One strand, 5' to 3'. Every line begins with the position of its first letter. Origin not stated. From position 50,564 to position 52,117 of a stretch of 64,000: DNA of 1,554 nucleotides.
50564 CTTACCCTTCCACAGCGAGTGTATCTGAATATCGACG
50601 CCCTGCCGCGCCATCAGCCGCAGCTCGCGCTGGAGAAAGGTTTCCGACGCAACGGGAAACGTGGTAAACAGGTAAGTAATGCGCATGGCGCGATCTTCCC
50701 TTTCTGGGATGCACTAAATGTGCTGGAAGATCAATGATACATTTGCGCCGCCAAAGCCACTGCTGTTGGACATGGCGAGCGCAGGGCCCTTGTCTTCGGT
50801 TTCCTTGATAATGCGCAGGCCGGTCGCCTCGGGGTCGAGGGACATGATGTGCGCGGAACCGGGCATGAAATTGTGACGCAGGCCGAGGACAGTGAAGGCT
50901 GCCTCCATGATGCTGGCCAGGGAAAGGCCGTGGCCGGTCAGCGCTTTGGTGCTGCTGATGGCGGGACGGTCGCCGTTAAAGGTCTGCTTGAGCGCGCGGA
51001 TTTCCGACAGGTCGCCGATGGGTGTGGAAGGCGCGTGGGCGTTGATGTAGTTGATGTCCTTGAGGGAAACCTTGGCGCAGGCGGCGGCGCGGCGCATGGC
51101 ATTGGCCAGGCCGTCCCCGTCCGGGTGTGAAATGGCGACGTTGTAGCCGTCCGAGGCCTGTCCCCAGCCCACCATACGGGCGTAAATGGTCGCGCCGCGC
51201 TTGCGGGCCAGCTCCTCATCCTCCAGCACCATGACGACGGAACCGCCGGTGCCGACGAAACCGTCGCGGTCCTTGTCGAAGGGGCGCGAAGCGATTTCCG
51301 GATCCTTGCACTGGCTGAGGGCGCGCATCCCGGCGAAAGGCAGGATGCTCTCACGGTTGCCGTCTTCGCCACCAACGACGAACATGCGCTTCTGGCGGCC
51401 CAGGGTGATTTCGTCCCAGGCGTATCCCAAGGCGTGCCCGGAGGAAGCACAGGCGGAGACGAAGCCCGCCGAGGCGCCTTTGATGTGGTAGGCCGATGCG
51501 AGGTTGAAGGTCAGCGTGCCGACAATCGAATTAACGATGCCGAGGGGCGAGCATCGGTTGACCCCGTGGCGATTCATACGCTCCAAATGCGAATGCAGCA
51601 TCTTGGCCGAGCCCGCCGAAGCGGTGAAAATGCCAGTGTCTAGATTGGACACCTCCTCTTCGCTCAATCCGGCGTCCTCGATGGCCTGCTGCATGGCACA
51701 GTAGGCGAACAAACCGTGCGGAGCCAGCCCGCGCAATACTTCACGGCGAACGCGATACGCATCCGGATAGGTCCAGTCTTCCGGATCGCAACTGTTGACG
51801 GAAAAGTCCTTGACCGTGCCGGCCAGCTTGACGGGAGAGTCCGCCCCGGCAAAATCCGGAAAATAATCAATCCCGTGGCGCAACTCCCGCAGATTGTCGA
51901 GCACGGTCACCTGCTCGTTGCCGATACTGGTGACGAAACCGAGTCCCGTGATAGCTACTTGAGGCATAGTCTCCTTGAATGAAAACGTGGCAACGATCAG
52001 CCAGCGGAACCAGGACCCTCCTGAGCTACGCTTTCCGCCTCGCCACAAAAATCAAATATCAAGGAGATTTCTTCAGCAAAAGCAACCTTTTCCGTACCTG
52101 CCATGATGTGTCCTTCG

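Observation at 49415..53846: AraC-headed mini-cassette: ACP-FabZ fusion, KAS I/II and GT1 glycosyltransferase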

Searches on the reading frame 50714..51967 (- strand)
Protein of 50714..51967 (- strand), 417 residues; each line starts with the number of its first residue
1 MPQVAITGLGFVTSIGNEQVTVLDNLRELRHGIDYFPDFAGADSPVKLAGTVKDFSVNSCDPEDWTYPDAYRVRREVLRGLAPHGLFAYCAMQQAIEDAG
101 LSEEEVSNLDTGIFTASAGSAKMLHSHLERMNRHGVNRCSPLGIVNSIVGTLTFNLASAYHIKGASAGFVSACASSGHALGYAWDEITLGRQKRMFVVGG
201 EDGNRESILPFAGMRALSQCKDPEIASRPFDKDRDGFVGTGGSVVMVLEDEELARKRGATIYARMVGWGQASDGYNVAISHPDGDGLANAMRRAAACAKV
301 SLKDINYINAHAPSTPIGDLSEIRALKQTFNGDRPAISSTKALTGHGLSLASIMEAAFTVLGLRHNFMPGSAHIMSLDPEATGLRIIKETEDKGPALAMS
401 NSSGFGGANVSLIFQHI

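Call 7: search_protein_families(library=pfam, proteins=[window:50714-51967:-], max_evalue=0.01)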
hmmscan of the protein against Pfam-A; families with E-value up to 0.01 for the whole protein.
window:50714-51967:- (417 aa): 2 families
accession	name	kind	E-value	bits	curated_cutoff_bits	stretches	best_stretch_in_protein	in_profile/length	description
PF00109.32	ketoacyl-synt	-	3e-29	102.8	20.8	1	3-252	3-250/252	Beta-ketoacyl synthase, N-terminal domain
PF02801.28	Ketoacyl-synt_C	-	6.9e-29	100.7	20.8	1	262-374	1-118/119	Beta-ketoacyl synthase, C-terminal domain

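Call 8: search_protein_families(library=ncbifam, proteins=[window:50714-51967:-], max_evalue=0.01)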
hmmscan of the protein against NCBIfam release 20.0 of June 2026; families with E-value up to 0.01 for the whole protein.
window:50714-51967:- (417 aa): 21 families
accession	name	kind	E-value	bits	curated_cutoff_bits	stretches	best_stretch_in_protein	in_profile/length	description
NF005935.0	PRK07967.1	equivalog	3.4e-100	335.8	630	1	1-416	1-403/406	beta-ketoacyl-ACP synthase I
TIGR03150.1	fabF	equivalog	5.9e-96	321.6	493.75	1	3-415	2-407/407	beta-ketoacyl-ACP synthase II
NF005589.0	PRK07314.1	subfamily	7.3e-93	311.5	387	1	2-416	4-411/413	beta-ketoacyl-ACP synthase II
NF004970.0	PRK06333.1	subfamily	7.8e-82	275.4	525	1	3-416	5-421/424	beta-ketoacyl-ACP synthase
NF006274.0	PRK08439.1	equivalog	1.1e-72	245.1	621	1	1-416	1-405/406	beta-ketoacyl-ACP synthase II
NF006587.0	PRK09116.1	equivalog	2.4e-66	224.2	470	1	3-416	3-406/408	beta-ketoacyl-ACP synthase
NF005916.1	PRK07910.1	equivalog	1.7e-65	221.6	560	1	1-415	11-416/418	KasA/KasB family beta-ketoacyl-ACP synthase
NF006434.0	PRK08722.1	equivalog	9.2e-59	199.3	759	1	3-416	5-413/414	beta-ketoacyl-ACP synthase II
NF005076.0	PRK06501.1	equivalog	6.1e-54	183.5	629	1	2-415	11-421/425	beta-ketoacyl-ACP synthase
NF005490.0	PRK07103.1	equivalog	1.6e-53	182.3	445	1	2-416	4-412/414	polyketide beta-ketoacyl:acyl carrier protein synthase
NF006618.0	PRK09185.1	subfamily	3.1e-53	181.2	407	1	154-415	142-391/394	beta-ketoacyl-ACP synthase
NF058662.1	cispenta_AmcF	equivalog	6.6e-41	140.5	325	1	4-415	2-368/369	cispentacin biosynthesis acyltransferase subunit AmcF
NF004618.0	PRK05952.1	equivalog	5e-40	137.6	455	1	91-416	64-382/384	beta-ketoacyl-ACP synthase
NF041183.1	Pks2_ls1_myc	equivalog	3.3e-23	80.6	2400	1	94-380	100-378/2086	sulfolipid-1 biosynthesis phthioceranic/hydroxyphthioceranic acid synthase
NF045894.1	PKS_plus_SDR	equivalog_domain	1.2e-21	76.1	1740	1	94-382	100-388/1515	type I polyketide synthase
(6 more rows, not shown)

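Call 22: list_cluster_members(proteins=[P0001, window:50714-51967:-, window:49415-50686:-])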
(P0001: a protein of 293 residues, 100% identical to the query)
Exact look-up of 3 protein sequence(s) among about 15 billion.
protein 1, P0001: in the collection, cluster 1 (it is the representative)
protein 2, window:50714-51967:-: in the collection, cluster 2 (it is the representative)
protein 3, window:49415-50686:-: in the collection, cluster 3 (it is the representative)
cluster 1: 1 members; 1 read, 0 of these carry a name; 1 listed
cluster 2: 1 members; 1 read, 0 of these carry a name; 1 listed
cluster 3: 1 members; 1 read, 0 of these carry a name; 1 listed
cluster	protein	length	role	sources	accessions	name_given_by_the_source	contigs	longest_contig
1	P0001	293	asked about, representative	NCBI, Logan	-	-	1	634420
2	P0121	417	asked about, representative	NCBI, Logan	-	-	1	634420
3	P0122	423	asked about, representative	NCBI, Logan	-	-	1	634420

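Call 32: search_solved_structures(query=window:50714-51967:-, max_evalue=1e-30)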
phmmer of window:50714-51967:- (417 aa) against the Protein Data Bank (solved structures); distinct sequences matched with E-value up to 1e-30: 67 (the best 60 are shown).
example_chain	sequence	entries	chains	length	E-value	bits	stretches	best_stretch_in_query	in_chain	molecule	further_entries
7pps_A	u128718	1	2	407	5.5e-80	272.6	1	2-415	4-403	3-oxoacyl-[acyl-carrier-protein] synthase 1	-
3oyt_A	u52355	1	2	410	2.7e-78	267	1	2-415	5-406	3-oxoacyl-[acyl-carrier-protein] synthase I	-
4xox_A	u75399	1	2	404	7.3e-74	252.4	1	1-415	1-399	3-oxoacyl-ACP synthase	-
3u0f_A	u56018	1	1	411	1e-73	252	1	2-416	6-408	Beta-ketoacyl synthase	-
3lrf_A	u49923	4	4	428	1.2e-73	251.7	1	2-416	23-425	Beta-ketoacyl synthase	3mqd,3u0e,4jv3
1dd8_A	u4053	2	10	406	2.7e-72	247.3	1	1-415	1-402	BETA-KETOACYL [ACYL CARRIER PROTEIN] SYNTHASE I | KETOACYL SYNTHASE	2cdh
7sqi_A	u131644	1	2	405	7.9e-72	245.8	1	2-415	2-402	Beta-ketoacyl-ACP synthase I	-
1fj4_A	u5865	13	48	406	7.9e-72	245.7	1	2-415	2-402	BETA-KETOACYL-[ACYL CARRIER PROTEIN] SYNTHASE I | BETA-KETOACYL ACYL CARRIER PROTEIN SYNTHASE I | 3-oxoacyl-[acyl-carrier-protein] synthase I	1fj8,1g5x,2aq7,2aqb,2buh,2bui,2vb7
5kof_B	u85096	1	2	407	7.9e-72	245.7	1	2-415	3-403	3-oxoacyl-[acyl-carrier-protein] synthase 1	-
7sz9_A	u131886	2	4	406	1.4e-71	244.9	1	4-415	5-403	3-oxoacyl-[acyl-carrier-protein] synthase 1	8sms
1h4f_A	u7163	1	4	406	2.1e-71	244.3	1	2-415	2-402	3-OXOACYL-[ACYL-CARRIER-PROTEIN] SYNTHASE I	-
2byw_A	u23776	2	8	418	2.8e-71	243.9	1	1-415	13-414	3-OXOACYL-[ACYL-CARRIER-PROTEIN] SYNTHASE I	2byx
9mlw_A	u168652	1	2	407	3.7e-71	243.5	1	4-415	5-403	3-oxoacyl-[acyl-carrier-protein] synthase 1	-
1f91_A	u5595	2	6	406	8.4e-71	242.4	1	1-415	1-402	BETA-KETOACYL-[ACYL-CARRIER-PROTEIN] SYNTHASE I | FATTY ACID SYNTHASE, KS DOMAIN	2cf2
2byz_A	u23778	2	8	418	9.9e-71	242.1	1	2-415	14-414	3-OXOACYL-[ACYL-CARRIER-PROTEIN] SYNTHASE I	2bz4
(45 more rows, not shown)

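Call 59: search_solved_structures(query=window:50714-51967:-, max_evalue=1e-70, show_alignments=1)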
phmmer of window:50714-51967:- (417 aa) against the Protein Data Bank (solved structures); distinct sequences matched with E-value up to 1e-70: 15.
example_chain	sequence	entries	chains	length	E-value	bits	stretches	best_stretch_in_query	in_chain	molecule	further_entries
7pps_A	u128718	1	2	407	5.5e-80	272.6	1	2-415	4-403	3-oxoacyl-[acyl-carrier-protein] synthase 1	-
3oyt_A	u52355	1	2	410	2.7e-78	267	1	2-415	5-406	3-oxoacyl-[acyl-carrier-protein] synthase I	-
4xox_A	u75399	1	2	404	7.3e-74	252.4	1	1-415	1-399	3-oxoacyl-ACP synthase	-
3u0f_A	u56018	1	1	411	1e-73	252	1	2-416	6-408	Beta-ketoacyl synthase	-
3lrf_A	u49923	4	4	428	1.2e-73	251.7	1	2-416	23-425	Beta-ketoacyl synthase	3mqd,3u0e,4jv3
1dd8_A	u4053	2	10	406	2.7e-72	247.3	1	1-415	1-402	BETA-KETOACYL [ACYL CARRIER PROTEIN] SYNTHASE I | KETOACYL SYNTHASE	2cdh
7sqi_A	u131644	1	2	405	7.9e-72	245.8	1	2-415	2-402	Beta-ketoacyl-ACP synthase I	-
1fj4_A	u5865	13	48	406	7.9e-72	245.7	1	2-415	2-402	BETA-KETOACYL-[ACYL CARRIER PROTEIN] SYNTHASE I | BETA-KETOACYL ACYL CARRIER PROTEIN SYNTHASE I | 3-oxoacyl-[acyl-carrier-protein] synthase I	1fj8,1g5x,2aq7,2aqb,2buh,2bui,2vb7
5kof_B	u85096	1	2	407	7.9e-72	245.7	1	2-415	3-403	3-oxoacyl-[acyl-carrier-protein] synthase 1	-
7sz9_A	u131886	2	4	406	1.4e-71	244.9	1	4-415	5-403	3-oxoacyl-[acyl-carrier-protein] synthase 1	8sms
1h4f_A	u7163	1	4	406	2.1e-71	244.3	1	2-415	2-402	3-OXOACYL-[ACYL-CARRIER-PROTEIN] SYNTHASE I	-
2byw_A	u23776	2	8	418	2.8e-71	243.9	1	1-415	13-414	3-OXOACYL-[ACYL-CARRIER-PROTEIN] SYNTHASE I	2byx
9mlw_A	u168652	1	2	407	3.7e-71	243.5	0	4-415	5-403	3-oxoacyl-[acyl-carrier-protein] synthase 1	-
1f91_A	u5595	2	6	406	8.4e-71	242.4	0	1-415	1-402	BETA-KETOACYL-[ACYL-CARRIER-PROTEIN] SYNTHASE I | FATTY ACID SYNTHASE, KS DOMAIN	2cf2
2byz_A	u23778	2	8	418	9.9e-71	242.1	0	2-415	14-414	3-OXOACYL-[ACYL-CARRIER-PROTEIN] SYNTHASE I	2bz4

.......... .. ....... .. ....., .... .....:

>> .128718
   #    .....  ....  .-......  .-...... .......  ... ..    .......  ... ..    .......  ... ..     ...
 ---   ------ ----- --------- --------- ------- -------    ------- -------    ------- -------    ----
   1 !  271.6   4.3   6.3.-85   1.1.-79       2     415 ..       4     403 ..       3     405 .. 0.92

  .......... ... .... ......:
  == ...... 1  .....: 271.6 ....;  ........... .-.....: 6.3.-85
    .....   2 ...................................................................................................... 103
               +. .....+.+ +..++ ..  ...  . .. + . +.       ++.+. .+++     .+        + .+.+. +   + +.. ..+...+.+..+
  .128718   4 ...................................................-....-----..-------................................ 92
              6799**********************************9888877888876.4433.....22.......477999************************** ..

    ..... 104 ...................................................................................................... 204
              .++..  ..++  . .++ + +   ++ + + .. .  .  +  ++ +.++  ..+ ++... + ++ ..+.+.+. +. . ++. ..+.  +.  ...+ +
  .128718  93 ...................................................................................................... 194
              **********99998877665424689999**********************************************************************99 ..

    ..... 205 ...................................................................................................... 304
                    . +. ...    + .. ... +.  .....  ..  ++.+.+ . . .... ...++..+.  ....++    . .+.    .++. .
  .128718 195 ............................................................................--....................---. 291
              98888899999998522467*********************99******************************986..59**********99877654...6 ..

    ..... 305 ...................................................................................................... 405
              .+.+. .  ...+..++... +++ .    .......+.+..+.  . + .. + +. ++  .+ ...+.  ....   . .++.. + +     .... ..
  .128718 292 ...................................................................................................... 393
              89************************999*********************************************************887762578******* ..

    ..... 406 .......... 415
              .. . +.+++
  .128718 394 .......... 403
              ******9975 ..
